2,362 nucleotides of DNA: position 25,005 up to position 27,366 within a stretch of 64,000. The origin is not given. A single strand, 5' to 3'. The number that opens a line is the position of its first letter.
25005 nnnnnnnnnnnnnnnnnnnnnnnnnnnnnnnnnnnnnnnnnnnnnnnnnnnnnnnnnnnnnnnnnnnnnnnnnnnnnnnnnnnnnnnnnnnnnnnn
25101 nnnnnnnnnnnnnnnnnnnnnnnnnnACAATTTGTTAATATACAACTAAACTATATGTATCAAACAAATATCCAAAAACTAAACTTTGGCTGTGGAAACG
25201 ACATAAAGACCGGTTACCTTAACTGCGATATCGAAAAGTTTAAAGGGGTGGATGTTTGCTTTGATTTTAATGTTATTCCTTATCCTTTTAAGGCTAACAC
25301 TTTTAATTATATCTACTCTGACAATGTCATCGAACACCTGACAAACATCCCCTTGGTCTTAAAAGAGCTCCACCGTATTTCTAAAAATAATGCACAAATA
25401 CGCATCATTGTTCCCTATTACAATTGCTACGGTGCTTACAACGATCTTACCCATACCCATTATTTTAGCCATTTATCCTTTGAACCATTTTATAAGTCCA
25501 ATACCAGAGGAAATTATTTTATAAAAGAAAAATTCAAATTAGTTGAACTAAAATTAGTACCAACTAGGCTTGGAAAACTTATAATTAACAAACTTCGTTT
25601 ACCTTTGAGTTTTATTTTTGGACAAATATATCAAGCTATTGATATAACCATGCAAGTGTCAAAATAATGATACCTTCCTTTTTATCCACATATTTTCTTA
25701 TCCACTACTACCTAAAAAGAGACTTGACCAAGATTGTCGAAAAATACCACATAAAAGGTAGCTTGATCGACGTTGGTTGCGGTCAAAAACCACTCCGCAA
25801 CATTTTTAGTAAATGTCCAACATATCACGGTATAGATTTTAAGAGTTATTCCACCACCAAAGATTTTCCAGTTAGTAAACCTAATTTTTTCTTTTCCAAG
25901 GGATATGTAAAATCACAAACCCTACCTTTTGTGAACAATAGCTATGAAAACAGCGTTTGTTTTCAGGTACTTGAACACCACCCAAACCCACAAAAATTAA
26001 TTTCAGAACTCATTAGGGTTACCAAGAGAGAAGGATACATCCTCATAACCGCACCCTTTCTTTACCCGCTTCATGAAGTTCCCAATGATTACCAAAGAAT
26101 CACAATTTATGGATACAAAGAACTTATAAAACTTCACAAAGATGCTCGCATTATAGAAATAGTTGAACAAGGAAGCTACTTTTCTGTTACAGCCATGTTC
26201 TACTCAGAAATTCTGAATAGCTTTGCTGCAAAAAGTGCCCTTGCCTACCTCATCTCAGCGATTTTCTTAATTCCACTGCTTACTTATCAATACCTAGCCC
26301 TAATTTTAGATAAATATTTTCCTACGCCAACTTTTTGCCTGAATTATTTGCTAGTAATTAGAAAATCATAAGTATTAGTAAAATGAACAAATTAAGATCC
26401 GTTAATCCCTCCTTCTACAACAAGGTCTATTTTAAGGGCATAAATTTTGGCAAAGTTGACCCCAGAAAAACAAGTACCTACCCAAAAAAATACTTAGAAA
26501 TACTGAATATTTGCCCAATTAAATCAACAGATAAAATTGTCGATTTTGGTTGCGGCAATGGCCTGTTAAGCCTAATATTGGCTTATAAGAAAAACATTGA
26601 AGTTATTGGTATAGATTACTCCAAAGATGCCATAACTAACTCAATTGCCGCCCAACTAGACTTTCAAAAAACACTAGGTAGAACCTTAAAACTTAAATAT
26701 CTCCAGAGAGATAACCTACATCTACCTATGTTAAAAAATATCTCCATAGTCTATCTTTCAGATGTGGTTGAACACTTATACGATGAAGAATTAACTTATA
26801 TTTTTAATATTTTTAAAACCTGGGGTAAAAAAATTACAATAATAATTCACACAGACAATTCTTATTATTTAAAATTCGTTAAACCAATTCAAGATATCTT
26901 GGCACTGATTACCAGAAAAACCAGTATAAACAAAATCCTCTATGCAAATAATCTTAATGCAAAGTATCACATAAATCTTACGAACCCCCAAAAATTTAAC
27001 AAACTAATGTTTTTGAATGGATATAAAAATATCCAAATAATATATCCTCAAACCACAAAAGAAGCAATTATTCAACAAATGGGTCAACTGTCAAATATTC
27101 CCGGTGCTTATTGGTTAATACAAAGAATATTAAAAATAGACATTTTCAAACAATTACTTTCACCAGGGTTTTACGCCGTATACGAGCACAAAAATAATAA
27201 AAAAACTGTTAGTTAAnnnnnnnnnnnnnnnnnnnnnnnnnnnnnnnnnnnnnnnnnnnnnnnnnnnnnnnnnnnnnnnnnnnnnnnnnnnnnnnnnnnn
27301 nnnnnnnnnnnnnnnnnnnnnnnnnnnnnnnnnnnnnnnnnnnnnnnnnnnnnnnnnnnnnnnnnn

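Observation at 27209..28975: Bacterial TMTC-like protein: GT-C-type polytopic domain with DD motif fused to TPR repeats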

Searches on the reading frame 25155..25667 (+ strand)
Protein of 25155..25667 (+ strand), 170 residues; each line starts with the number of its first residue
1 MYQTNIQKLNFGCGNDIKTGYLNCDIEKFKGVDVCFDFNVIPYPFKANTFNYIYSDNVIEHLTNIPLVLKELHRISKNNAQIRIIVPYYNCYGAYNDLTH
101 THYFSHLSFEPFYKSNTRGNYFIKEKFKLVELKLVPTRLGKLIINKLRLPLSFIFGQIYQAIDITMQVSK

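Call 7: search_protein_families(library=pfam, proteins=[window:25155-25667:+], max_evalue=0.001)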
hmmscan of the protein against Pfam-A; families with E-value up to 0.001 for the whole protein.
window:25155-25667:+ (170 aa): 2 families
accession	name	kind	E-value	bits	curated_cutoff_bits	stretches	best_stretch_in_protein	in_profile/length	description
PF08241.18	Methyltransf_11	-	6.4e-06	27.2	21.2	1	16-81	25-92/95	Methyltransferase domain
PF13489.12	Methyltransf_23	-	0.00014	22.1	27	1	9-103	27-134/164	Methyltransferase domain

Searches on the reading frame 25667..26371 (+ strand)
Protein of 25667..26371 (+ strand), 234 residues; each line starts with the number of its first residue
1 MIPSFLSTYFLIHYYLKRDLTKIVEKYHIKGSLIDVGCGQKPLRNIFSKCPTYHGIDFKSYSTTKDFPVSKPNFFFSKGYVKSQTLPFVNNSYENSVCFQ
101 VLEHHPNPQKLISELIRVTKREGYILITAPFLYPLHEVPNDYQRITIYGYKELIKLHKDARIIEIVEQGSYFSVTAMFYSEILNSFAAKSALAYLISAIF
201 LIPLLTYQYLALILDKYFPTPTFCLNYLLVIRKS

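Call 7: search_protein_families(library=pfam, proteins=[window:25667-26371:+], max_evalue=0.001)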
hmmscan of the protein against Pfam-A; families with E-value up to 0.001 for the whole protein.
window:25667-26371:+ (234 aa): 4 families
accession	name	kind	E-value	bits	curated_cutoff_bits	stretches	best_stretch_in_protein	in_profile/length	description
PF08241.18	Methyltransf_11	-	1.3e-08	35.8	21.2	1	35-127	2-95/95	Methyltransferase domain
PF13489.12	Methyltransf_23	-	8.8e-08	32.5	27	1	14-131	7-120/164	Methyltransferase domain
PF13847.12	Methyltransf_31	-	2.3e-06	27.8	27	1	32-131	6-113/145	Methyltransferase domain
PF13649.12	Methyltransf_25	-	0.00057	21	27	0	34-123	2-97/97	Methyltransferase domain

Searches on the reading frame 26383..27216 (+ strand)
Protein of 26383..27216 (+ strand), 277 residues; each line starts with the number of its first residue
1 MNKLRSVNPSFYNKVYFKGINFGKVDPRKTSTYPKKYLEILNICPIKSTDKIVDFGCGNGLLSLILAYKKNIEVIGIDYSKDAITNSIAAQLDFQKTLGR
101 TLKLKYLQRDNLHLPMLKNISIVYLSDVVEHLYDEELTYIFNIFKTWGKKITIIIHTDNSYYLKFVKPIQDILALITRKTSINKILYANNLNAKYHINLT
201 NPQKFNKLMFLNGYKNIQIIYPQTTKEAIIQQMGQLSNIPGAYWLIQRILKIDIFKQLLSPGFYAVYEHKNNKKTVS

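Call 7: search_protein_families(library=pfam, proteins=[window:26383-27216:+], max_evalue=0.001)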
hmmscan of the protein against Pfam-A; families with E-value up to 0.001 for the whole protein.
window:26383-27216:+ (277 aa): 9 families
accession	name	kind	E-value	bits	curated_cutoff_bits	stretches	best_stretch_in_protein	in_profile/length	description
PF13847.12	Methyltransf_31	-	7e-09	36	27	1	47-138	2-93/145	Methyltransferase domain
PF13649.12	Methyltransf_25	-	1.4e-07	32.5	27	1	52-141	1-86/97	Methyltransferase domain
PF13489.12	Methyltransf_23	-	1.9e-07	31.4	27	1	46-218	20-163/164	Methyltransferase domain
PF08242.18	Methyltransf_12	-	4e-07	31.1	30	1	53-135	1-79/98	Methyltransferase domain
PF08241.18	Methyltransf_11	-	1.5e-06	29.1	21.2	1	53-135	1-76/95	Methyltransferase domain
PF13679.12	Methyltransf_32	-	1.8e-06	28.4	27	1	47-96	24-80/143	Methyltransferase domain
PF07021.18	MetW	-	1.6e-05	25.1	21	1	40-93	7-58/193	Methionine biosynthesis protein MetW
PF05175.20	MTS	-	2.9e-05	24.2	23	1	47-87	30-71/170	Methyltransferase small domain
PF06325.19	PrmA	-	0.00087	19.3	22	0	46-87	159-200/296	Ribosomal protein L11 methyltransferase (PrmA)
